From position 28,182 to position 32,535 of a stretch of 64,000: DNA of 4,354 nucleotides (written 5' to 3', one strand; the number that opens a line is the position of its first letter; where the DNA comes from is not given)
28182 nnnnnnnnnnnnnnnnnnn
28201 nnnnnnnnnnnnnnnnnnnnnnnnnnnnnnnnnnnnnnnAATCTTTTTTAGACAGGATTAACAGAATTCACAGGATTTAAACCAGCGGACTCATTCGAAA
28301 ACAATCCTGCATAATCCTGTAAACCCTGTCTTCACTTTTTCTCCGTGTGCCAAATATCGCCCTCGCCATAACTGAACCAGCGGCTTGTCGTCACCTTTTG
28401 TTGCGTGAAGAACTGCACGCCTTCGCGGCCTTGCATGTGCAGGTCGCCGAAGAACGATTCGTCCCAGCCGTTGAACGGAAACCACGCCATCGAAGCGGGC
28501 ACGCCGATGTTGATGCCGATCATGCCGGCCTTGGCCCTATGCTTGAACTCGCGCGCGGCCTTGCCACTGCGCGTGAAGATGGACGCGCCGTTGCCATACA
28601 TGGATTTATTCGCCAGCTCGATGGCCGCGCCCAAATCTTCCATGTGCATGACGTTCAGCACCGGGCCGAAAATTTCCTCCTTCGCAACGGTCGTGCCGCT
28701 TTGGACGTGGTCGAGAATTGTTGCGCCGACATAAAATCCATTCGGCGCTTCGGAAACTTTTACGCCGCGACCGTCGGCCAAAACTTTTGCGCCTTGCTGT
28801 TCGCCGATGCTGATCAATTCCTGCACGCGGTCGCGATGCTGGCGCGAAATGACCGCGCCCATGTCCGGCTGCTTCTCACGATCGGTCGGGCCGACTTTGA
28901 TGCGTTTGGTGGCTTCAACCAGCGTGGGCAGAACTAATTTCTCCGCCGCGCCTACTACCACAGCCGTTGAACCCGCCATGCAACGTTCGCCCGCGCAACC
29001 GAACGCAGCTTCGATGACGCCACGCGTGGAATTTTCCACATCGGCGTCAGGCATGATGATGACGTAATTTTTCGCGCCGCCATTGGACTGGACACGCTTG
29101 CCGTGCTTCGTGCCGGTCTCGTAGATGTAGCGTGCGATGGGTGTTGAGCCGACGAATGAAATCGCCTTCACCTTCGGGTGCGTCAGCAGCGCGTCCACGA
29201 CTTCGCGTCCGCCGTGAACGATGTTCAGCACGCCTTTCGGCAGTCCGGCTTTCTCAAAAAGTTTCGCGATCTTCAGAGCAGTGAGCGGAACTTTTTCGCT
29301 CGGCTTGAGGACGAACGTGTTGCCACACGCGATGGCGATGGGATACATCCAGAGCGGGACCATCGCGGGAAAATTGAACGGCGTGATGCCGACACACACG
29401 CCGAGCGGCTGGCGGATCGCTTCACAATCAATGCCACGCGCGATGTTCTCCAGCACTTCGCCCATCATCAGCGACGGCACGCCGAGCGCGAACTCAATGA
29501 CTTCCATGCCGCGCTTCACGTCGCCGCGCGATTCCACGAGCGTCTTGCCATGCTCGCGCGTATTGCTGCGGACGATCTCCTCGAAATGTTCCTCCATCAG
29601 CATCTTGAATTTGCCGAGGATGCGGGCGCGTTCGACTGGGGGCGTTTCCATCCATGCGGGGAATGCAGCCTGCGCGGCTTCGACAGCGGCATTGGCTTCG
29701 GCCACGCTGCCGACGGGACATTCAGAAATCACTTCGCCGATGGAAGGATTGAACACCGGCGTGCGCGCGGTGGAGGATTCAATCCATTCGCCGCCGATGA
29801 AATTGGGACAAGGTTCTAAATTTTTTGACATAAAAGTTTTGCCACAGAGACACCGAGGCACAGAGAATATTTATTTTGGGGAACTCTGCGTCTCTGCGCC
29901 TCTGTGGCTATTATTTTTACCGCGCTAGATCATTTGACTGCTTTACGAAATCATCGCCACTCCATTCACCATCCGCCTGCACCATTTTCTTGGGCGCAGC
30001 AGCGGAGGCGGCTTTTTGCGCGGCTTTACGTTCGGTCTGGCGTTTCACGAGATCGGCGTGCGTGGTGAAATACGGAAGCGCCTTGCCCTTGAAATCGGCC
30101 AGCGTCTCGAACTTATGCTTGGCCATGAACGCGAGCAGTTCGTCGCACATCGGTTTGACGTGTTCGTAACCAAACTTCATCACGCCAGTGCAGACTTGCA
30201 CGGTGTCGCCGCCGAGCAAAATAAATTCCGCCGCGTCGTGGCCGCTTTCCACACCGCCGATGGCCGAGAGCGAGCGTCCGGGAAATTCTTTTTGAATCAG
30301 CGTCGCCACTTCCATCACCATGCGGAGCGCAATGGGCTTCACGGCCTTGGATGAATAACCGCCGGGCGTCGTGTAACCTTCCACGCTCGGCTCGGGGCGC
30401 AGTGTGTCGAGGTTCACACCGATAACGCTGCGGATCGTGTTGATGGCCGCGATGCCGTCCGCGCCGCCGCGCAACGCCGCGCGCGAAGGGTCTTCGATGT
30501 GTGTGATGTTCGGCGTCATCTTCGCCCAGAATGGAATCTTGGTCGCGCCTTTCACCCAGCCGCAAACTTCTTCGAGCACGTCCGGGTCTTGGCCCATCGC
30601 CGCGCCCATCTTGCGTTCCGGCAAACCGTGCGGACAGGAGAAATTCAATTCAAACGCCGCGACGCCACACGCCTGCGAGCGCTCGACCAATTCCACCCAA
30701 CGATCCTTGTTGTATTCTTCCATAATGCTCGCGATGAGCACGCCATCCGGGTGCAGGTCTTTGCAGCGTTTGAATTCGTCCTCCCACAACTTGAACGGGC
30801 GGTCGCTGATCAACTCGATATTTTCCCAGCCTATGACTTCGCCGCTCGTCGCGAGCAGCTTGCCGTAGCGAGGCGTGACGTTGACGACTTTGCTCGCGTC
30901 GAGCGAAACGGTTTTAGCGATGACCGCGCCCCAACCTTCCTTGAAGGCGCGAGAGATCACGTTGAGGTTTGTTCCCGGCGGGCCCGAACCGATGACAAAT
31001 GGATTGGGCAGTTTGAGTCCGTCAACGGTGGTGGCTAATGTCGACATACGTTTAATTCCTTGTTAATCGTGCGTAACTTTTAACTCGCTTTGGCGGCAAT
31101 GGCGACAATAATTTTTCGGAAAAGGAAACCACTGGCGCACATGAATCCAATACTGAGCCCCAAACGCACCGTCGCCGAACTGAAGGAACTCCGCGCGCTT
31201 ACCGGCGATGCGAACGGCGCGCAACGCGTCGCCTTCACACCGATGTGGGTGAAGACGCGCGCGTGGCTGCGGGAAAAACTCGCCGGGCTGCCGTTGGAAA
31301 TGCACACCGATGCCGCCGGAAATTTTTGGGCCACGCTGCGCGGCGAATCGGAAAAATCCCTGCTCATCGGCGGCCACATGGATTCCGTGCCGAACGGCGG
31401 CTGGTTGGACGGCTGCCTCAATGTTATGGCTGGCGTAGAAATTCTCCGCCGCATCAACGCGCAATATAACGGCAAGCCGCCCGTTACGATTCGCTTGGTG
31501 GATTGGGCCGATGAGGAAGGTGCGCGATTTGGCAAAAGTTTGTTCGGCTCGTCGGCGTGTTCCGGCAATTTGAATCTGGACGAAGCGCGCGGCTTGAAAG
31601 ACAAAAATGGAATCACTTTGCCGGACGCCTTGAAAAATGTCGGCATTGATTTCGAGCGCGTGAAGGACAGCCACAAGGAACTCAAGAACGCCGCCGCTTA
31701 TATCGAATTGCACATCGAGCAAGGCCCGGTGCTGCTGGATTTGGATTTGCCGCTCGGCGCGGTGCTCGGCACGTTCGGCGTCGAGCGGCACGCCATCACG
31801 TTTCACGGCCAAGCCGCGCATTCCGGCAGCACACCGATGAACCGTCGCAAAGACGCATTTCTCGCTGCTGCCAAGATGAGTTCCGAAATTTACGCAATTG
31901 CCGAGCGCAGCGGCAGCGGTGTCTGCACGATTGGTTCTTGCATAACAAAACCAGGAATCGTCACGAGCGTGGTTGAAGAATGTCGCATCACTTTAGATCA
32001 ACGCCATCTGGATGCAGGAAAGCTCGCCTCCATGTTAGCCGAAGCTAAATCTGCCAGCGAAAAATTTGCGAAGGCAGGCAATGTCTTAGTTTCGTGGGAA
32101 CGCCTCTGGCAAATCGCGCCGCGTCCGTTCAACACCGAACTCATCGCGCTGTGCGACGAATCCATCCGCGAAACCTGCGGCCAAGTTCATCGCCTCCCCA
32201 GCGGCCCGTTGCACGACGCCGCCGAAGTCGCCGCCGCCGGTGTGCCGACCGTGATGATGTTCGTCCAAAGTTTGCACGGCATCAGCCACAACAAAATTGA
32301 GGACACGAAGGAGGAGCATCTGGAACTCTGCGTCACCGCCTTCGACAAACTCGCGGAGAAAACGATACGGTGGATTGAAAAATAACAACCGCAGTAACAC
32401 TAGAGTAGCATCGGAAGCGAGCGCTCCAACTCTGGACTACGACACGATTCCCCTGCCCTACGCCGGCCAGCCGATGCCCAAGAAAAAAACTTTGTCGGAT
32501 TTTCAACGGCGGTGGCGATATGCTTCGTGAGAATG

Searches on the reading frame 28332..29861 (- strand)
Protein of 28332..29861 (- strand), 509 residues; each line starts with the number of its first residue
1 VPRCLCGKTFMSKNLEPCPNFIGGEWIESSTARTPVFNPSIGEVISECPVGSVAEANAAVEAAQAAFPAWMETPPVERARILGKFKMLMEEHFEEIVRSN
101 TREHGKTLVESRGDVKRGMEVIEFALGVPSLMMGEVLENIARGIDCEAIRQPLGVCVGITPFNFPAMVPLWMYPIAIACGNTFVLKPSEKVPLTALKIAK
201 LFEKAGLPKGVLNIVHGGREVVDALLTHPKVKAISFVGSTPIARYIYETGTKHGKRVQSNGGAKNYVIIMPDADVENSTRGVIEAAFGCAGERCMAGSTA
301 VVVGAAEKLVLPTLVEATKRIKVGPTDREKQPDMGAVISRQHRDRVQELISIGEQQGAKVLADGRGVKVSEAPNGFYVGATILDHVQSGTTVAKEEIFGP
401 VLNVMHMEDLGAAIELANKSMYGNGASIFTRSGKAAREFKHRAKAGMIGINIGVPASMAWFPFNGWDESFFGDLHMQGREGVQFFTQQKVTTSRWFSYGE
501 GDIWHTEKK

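Call 26: search_protein_families(library=pfam, proteins=[window:28332-29861:-], max_evalue=0.001)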
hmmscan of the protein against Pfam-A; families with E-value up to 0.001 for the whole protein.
window:28332-29861:- (509 aa): 1 family
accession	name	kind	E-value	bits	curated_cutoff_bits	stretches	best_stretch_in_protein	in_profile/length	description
PF00171.27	Aldedh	-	1.1e-142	476.2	23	1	26-490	1-460/461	Aldehyde dehydrogenase family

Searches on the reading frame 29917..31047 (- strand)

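Call 26: search_protein_families(library=pfam, proteins=[window:29917-31047:-], max_evalue=0.001)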
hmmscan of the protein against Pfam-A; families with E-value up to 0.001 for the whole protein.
window:29917-31047:- (376 aa): 1 family
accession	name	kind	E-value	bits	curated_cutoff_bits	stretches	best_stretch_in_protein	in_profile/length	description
PF01180.27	DHO_dh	-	1.2e-33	117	27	1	4-308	2-291/291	Dihydroorotate dehydrogenase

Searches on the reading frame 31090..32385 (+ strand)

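Call 26: search_protein_families(library=pfam, proteins=[window:31090-32385:+], max_evalue=0.001)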
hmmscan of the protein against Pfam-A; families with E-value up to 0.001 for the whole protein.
window:31090-32385:+ (431 aa): 2 families
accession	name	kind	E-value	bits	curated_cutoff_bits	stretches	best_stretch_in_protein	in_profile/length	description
PF01546.33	Peptidase_M20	-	2.8e-21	76.8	24.6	1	92-423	1-205/206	Peptidase family M20/M25/M40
PF04389.22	Peptidase_M28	-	1.5e-06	28.5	21.3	1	78-158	1-77/193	Peptidase family M28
